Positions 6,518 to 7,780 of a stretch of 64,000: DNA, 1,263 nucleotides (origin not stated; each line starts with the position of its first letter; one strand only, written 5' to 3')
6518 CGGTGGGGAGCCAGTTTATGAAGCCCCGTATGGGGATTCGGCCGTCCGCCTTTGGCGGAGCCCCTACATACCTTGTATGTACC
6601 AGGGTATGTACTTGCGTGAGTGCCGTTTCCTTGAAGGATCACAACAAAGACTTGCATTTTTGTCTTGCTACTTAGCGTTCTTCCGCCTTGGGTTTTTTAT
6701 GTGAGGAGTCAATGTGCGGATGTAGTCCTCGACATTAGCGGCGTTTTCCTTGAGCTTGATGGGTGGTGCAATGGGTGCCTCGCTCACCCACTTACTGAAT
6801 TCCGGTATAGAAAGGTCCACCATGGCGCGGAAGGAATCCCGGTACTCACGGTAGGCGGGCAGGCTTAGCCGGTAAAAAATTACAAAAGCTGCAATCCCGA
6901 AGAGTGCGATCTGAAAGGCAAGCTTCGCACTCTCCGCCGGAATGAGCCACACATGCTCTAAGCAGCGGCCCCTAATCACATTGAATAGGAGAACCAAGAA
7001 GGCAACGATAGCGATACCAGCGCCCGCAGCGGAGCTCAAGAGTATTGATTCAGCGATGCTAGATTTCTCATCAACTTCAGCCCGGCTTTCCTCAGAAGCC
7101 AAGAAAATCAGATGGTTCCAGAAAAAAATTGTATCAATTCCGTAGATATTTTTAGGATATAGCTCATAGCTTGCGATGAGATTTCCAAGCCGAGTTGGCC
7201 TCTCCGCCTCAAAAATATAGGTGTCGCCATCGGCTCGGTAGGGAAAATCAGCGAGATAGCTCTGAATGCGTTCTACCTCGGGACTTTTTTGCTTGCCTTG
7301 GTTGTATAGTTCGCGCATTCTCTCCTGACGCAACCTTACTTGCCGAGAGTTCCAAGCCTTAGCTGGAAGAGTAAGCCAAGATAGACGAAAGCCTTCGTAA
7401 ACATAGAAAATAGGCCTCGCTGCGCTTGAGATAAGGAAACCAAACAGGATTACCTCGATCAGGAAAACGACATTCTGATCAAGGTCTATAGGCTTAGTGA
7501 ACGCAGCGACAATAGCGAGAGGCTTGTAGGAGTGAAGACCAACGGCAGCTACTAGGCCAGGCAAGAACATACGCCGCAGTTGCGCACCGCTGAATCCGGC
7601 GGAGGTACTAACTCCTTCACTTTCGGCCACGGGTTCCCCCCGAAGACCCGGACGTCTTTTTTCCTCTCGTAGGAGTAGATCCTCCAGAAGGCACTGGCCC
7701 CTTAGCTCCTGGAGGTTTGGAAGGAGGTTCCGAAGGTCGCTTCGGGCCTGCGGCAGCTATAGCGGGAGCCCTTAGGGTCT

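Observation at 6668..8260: Low-GC three-gene operon: small protein, histone-H1-like K/R-rich disordered protein, 4-TM membrane protein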

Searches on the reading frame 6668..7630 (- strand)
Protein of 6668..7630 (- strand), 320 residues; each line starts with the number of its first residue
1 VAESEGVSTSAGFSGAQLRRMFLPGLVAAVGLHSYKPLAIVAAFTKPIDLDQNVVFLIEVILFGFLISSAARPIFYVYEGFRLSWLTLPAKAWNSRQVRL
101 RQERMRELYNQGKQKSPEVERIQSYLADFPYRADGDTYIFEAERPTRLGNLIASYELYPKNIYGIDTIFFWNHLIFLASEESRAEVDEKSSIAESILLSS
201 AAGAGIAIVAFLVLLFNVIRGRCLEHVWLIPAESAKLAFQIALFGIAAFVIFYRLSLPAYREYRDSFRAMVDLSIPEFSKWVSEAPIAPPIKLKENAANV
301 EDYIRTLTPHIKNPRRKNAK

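Call 4: search_protein_families(library=pfam, proteins=[window:6668-7630:-], max_evalue=0.1)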
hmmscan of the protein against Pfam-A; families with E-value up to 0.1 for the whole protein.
window:6668-7630:- (320 aa): 0 families

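Call 5: search_protein_families(library=padloc, proteins=[window:6668-7630:-], max_evalue=0.1)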
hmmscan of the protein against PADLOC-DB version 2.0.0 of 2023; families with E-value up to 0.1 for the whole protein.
window:6668-7630:- (320 aa): 0 families

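Call 6: search_protein_families(library=ncbifam, proteins=[window:6668-7630:-], max_evalue=0.1)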
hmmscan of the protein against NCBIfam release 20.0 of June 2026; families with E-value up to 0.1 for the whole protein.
window:6668-7630:- (320 aa): 0 families

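Call 11: find_homologous_proteins(query=window:6668-7630:-, max_evalue=0.001)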
Query window:6668-7630:- (320 aa): 24 proteins with E <= 0.001 among 7681 candidates.
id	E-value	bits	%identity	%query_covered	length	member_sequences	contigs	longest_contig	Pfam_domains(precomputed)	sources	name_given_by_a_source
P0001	1.1e-136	473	100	68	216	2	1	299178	-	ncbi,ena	-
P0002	2.0e-135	469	64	99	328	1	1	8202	-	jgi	jgi:hypothetical protein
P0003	1.3e-123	430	62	98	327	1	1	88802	-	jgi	jgi:hypothetical protein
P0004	5.9e-118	412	58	99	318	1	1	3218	-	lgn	-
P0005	3.4e-101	357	56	96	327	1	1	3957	-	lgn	-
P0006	4.7e-99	350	51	97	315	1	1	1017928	-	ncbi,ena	-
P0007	1.6e-80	289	49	91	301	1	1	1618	-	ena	-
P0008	8.6e-68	247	47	94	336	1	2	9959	-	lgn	-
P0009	1.0e-55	207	40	89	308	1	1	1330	-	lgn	-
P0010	3.1e-55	206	39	92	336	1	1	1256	-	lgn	-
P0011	3.3e-55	206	40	93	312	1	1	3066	-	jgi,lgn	jgi:hypothetical protein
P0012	2.2e-52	196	38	93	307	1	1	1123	-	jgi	jgi:hypothetical protein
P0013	1.3e-51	194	37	92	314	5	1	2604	-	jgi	jgi:hypothetical protein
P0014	6.9e-51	191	35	95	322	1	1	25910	-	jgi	jgi:hypothetical protein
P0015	3.1e-50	189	37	89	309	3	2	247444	-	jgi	-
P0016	2.2e-49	187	37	96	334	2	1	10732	-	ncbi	-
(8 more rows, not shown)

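Call 12: find_encoding_contigs(protein=P0003, flank=8000, max_places=3)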
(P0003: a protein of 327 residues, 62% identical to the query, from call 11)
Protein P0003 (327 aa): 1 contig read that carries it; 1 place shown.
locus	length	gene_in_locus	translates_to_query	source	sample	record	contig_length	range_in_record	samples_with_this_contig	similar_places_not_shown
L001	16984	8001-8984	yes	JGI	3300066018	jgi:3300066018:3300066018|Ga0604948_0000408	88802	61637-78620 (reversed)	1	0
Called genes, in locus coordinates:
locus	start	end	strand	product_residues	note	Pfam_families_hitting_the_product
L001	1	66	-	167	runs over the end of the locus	-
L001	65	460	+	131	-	-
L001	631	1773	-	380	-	PF06067:DUF932 (faint)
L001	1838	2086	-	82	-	-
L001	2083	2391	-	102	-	-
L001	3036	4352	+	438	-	PF01935:DUF87 (faint), PF10412:TrwB_AAD_bind (faint), PF13401:AAA_22 (faint)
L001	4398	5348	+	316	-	PF13814:Replic_Relax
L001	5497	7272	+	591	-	-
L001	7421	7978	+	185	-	-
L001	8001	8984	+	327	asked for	-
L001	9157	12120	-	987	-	PF13304:AAA_21 (faint), PF02463:SMC_N, PF13476:AAA_23 (weak)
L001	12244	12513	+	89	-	PF15919:HicB_lk_antitox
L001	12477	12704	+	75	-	PF07927:HicA_toxin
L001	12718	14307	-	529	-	PF00239:Resolvase, PF07508:Recombinase, PF13408:Zn_ribbon_recom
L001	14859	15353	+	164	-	-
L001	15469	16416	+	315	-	PF01807:Zn_ribbon_DnaG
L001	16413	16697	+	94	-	-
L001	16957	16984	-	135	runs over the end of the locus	PF12844:HTH_19, PF13560:HTH_31, PF01381:HTH_3, PF13443:HTH_26 (weak)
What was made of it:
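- In L001 the cassette has moved to a different place in the element (call 12).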

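Call 13: find_encoding_contigs(protein=P0006, flank=8000, max_places=3)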
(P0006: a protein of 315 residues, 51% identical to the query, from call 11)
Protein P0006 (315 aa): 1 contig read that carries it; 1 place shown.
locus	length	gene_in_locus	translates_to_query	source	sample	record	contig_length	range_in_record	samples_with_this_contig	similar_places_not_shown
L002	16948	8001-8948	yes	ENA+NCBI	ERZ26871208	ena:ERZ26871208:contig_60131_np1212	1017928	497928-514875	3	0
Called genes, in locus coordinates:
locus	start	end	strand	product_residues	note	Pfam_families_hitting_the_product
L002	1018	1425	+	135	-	-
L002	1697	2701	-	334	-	-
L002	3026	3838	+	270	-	PF05721:PhyH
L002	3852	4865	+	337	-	PF00291:PALP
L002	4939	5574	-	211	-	-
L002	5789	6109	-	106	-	PF02312:CBF_beta (weak)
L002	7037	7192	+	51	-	-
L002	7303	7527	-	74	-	-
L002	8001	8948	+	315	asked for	-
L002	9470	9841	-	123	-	-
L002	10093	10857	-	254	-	PF00005:ABC_tran, PF13304:AAA_21 (faint)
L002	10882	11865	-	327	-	-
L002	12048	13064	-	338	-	PF09084:NMT1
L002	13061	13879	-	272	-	PF00528:BPD_transp_1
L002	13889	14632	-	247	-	-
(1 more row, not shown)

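Call 14: find_encoding_contigs(protein=P0002, flank=8000, max_places=3)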
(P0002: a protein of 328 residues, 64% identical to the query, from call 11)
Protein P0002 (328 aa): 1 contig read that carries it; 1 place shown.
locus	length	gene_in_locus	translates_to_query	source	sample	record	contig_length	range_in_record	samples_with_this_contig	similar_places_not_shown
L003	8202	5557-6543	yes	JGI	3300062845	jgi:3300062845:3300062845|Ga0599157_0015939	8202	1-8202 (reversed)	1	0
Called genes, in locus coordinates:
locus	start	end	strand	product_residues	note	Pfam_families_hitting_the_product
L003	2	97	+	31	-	?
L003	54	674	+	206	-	-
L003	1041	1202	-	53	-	-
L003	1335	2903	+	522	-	PF13432:TPR_16, PF14559:TPR_19, PF13181:TPR_8 (weak), PF23914:TPR_CcmH_CycH (weak), PF12895:ANAPC3 (weak), PF13371:TPR_9 (weak), PF13414:TPR_11 (weak), PF13432:TPR_16, +12 more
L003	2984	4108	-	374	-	PF06067:DUF932 (weak)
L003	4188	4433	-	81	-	-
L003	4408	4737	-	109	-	-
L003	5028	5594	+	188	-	-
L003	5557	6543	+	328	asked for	-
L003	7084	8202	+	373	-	?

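Call 18: search_protein_representatives(protein=window:6668-7630:-)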
Query: 320 residues. Proteins with E-value up to 0.001 (for the whole library): 716; up to 1e-10: 253; up to 1e-30: 32. The best 150 are listed.
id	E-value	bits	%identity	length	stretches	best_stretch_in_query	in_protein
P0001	3.4e-137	473.2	100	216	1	105-320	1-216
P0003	4.1e-124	430.2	61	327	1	1-316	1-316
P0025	1.2e-74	267.9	45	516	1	8-310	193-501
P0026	4.6e-71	256.0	46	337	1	7-307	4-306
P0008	2.7e-68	246.9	49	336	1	6-299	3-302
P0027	6.8e-59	216.1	39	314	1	17-309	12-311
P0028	1.5e-58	214.9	42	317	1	10-308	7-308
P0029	1.2e-52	195.6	37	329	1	12-305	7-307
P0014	2.2e-51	191.4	36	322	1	15-318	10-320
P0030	4.6e-51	190.4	39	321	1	13-311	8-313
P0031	9.7e-51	189.3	38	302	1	16-309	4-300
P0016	6.8e-50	186.5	39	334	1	13-297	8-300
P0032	1.5e-47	178.8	37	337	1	15-316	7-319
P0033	6.7e-47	176.7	38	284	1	12-275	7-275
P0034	1.9e-46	175.2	35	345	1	12-300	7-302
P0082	6.3e-20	88.1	33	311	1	19-274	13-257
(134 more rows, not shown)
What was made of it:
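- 6668..7630 (-): ORF3: a 320-aa inner-membrane protein (GTG start, GGGGGA Shine-Dalgarno). It is the constant component of the cassette and belongs to a large unannotated family. There are 24 close and 716 distant cluster representatives (calls 11, 18).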

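Call 23: find_related_loci(query=A1, collection=genome_contigs, flank=8000)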
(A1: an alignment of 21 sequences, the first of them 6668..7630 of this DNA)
Query A1 (320 aa) in genome_contigs; peptide patterns used: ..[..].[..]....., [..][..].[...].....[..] (x = any residue, [..] = any of these).
37 stretches matched a pattern; 6 encode a relative of the query (tblastn E <= 1e-3); 5 distinct loci.
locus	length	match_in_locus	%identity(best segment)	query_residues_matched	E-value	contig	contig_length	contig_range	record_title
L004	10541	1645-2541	39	13-308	2e-57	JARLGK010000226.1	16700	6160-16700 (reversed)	MAG: Candidatus Acidiferrales bacterium isolate MAG_BO209 MetaBAT2_Bin_209_Oxic_k141_2384871, whole genome shotgun seque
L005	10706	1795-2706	38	13-316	6e-57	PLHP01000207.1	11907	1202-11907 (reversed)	MAG: Acidobacteriaceae bacterium isolate bog_207 73.20110800_S1M.73_contig_24940, whole genome shotgun sequence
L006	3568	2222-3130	36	13-309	1e-48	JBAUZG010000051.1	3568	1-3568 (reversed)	MAG: Bryobacteraceae bacterium isolate MFD09276_ilm_asm_bin1 k127_71490, whole genome shotgun sequence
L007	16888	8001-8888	35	13-305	2e-44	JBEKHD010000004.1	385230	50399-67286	MAG: Candidatus Acidiferrales bacterium isolate SPRUCE 269 SPRUCE_269_4, whole genome shotgun sequence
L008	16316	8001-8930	37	13-316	3e-53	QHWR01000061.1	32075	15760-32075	MAG: Acidobacteria bacterium isolate gp6 AA38 14_1009_16_40cm_scaffold_18508_curated, whole genome shotgun sequence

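Call 25: predict_structure(alignment_id=A1)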
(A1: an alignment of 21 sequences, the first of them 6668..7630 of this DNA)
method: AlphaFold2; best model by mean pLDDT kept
length: 320 residues; sequences in the alignment: 21
mean_pLDDT: 83.9   pTM: 0.77
mean pLDDT of the five models: 83.9, 83.7, 82.3, 82.1, 80.8
residues with pLDDT >= 90: 188; 70-90: 71; 50-70: 37; < 50: 24
segments of 3 or more residues with pLDDT < 50: 1-12, 310-320
pLDDT, mean of each block of 10 residues (from residue 1): 31 72 95 69 61 88 93 93 92 96 94 94 95 87 95 94 87 90 94 96 95 86 62 80 97 97 96 93 72 75 67 47
secondary structure, 60 per line:
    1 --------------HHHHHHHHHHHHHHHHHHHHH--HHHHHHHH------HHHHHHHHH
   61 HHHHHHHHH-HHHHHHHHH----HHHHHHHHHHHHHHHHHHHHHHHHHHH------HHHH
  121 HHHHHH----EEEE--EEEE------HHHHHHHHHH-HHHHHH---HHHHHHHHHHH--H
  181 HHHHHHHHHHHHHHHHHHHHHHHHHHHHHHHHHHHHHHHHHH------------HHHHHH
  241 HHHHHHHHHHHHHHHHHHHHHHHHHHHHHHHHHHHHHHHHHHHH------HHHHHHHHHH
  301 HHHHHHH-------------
elements in order: H15-35 H38-45 H52-69 H71-79 H84-110 H117-126 E131-134 E137-140 H147-156 H158-163 H167-177 H180-222 H235-284 H291-307
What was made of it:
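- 6668..7630 (-): The AlphaFold model has pLDDT 83.9 and pTM 0.77 (call 25).
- On SLATT / EACC1 membrane components of conflict systems: ORF3 has 4 TM helices (call 25).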

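Call 26: find_encoding_contigs(protein=P0001, flank=10000, max_places=2)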
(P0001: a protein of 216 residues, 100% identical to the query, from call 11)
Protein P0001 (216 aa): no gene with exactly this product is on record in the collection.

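Call 36: find_encoding_contigs(protein=window:6668-7630:-, flank=10000, max_places=4)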
Protein window:6668-7630:- (320 aa): 1 contig read that carries it; 1 place shown.
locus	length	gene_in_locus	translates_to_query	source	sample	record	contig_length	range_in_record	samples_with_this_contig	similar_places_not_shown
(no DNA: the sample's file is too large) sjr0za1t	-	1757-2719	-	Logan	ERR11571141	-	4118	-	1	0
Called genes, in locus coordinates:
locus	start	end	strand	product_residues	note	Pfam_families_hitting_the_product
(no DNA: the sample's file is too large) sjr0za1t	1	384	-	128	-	?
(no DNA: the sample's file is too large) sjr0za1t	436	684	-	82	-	-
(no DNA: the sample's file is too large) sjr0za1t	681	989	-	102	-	-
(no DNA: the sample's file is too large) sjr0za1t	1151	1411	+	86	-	-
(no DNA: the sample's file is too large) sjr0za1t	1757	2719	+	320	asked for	-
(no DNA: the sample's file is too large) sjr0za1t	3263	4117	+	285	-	?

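Call 39: search_protein_families(library=pfam, alignment_id=A3, max_evalue=0.01)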
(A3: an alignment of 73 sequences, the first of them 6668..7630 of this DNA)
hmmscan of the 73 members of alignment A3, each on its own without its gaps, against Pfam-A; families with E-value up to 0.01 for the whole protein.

A. member 1, window:6668-7630:- (320 aa): 0 families

B. families by the number of members that match (of 73 scanned): 3 families
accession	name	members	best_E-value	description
PF10276.14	zf-CHCC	1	9.2e-09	Zinc-finger domain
PF01032.23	FecCD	1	0.00052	FecCD transport family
PF12794.12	MscS_TM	1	0.0072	Mechanosensitive ion channel inner membrane domain 1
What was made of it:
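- Closest known: MotA/ExbB/TolQ/PomA stator proteins and the Zorya defence protein ZorA. Different: There is no Pfam MotA_ExbB hit (calls 4, 39).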

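Call 40: search_solved_structures(query=A3, max_evalue=1)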
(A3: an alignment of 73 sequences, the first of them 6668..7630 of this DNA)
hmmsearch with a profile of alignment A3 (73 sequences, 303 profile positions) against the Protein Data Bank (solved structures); distinct sequences matched with E-value up to 1: 2.
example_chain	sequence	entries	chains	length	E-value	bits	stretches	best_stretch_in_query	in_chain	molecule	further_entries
8zdz_A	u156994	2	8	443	0.26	14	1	156-241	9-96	Gustatory receptor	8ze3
6b87_A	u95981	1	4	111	0.95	12.2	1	168-206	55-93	TMHC2_E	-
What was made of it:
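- Tried and rejected: A PDB profile search found nothing significant (call 40).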

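Call 42: search_protein_families(library=padloc, alignment_id=A3, max_evalue=0.01)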
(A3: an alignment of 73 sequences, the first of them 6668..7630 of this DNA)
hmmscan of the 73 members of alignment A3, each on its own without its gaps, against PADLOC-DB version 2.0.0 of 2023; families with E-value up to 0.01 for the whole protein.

A. member 1, window:6668-7630:- (320 aa): 0 families

B. families by the number of members that match (of 73 scanned): 1 family
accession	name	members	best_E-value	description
PDLC01605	Csx27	1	0.0069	CAS-VI-B; associated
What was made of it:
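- On Known anti-phage defence systems (PADLOC-DB v2): Among the 73 family members the only hit is a single weak match (Csx27, E = 0.0069) in one member (call 42).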

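Call 43: search_protein_families(library=ncbifam, alignment_id=A3, max_evalue=0.01)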
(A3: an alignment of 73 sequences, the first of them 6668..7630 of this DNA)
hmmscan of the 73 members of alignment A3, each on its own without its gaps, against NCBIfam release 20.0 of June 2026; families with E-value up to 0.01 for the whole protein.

A. member 1, window:6668-7630:- (320 aa): 0 families

B. families by the number of members that match (of 73 scanned): 3 families
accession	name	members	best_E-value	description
NF004928.0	PRK06286.1-3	1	0.0064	putative monovalent cation/H+ antiporter subunit G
NF007653.0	PRK10323.1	1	0.0073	cysteine/O-acetylserine transporter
TIGR04152.1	exosort_VPLPA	1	0.0085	VPLPA-CTERM-specific exosortase XrtD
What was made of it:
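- Tried and rejected: Scans of 73 diverse family members gave only single-member chance-level hits (calls 39, 42, 43).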

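Call 44: find_related_loci(query=A1, collection=viral_contigs, flank=8000)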
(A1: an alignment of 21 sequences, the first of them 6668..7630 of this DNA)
Query A1 (320 aa) in viral_contigs; peptide patterns used: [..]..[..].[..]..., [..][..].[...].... (x = any residue, [..] = any of these).
29 stretches matched a pattern, but none encodes a relative of the query by tblastn (E <= 1e-3).

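Call 45: find_related_loci(query=A1, collection=metagenome_contigs, flank=8000)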
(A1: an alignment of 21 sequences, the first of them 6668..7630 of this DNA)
Query A1 (320 aa) in metagenome_contigs; peptide patterns used: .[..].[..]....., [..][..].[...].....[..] (x = any residue, [..] = any of these).
180 stretches matched a pattern; 29 encode a relative of the query (tblastn E <= 1e-3); 29 distinct loci.
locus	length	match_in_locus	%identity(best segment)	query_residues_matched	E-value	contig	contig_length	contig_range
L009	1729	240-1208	43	4-320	2e-77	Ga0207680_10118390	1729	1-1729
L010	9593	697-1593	39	13-308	4e-57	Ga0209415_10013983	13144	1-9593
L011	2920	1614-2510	39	13-308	3e-57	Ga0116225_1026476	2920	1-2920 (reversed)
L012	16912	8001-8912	38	13-316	2e-56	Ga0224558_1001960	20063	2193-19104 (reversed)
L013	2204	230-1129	36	13-307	2e-55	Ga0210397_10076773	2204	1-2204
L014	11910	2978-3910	37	13-315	2e-53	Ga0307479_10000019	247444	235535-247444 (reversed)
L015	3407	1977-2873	35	13-307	6e-53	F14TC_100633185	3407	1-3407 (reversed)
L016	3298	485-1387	36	13-307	2e-52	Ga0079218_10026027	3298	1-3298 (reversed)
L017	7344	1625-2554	37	13-316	4e-52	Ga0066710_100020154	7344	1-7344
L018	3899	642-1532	35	12-305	4e-50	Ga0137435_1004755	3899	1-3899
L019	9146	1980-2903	36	13-314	8e-50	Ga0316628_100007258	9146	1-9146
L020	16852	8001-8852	36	13-291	8e-49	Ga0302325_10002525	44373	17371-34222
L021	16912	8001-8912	35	12-319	1e-48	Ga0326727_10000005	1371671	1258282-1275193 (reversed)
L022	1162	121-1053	37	13-315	1e-50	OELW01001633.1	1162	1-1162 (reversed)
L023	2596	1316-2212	34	13-307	4e-47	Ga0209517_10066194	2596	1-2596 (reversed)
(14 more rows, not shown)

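Call 50: find_encoding_contigs(protein=P0014, flank=8000, max_places=2)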
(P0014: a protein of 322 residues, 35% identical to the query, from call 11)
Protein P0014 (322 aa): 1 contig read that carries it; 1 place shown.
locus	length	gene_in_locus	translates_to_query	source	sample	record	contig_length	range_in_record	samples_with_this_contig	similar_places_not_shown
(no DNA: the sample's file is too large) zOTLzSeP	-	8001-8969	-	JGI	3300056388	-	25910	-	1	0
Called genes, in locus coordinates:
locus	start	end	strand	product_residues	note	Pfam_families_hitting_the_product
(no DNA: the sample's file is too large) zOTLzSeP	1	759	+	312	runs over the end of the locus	PF00856:SET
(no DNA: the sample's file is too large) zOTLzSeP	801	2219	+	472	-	PF01425:Amidase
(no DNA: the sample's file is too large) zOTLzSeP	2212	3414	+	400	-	PF00155:Aminotran_1_2, PF00266:Aminotran_5 (weak), PF01053:Cys_Met_Meta_PP (weak)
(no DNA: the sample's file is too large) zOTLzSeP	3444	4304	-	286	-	-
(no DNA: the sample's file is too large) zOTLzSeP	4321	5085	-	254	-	-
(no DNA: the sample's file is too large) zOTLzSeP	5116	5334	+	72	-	-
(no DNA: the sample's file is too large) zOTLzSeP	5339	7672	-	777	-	-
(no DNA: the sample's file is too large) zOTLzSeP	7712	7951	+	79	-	-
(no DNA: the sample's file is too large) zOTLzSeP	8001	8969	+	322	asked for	-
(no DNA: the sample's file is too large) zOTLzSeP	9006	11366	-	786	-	PF17167:Glyco_hydro_94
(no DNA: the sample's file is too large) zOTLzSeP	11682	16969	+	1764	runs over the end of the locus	PF07676:PD40 (faint), PF24247:DUF7450 (faint)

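Call 51: find_encoding_contigs(protein=P0015, flank=8000, max_places=2)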
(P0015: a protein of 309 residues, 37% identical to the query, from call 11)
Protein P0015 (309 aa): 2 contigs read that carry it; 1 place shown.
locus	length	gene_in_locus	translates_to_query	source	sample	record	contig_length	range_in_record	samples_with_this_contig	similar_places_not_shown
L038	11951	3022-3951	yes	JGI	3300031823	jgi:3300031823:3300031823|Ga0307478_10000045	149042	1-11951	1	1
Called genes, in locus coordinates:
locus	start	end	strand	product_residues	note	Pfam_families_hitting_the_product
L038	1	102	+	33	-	?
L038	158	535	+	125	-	PF01850:PIN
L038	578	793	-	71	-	-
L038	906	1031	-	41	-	-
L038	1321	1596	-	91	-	PF14384:BrnA_antitoxin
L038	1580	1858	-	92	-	PF04365:BrnT_toxin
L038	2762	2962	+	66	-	-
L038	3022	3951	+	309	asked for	-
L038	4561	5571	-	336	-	-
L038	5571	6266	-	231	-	-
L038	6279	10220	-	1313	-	-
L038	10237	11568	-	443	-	-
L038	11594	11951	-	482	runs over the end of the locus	PF14362:DUF4407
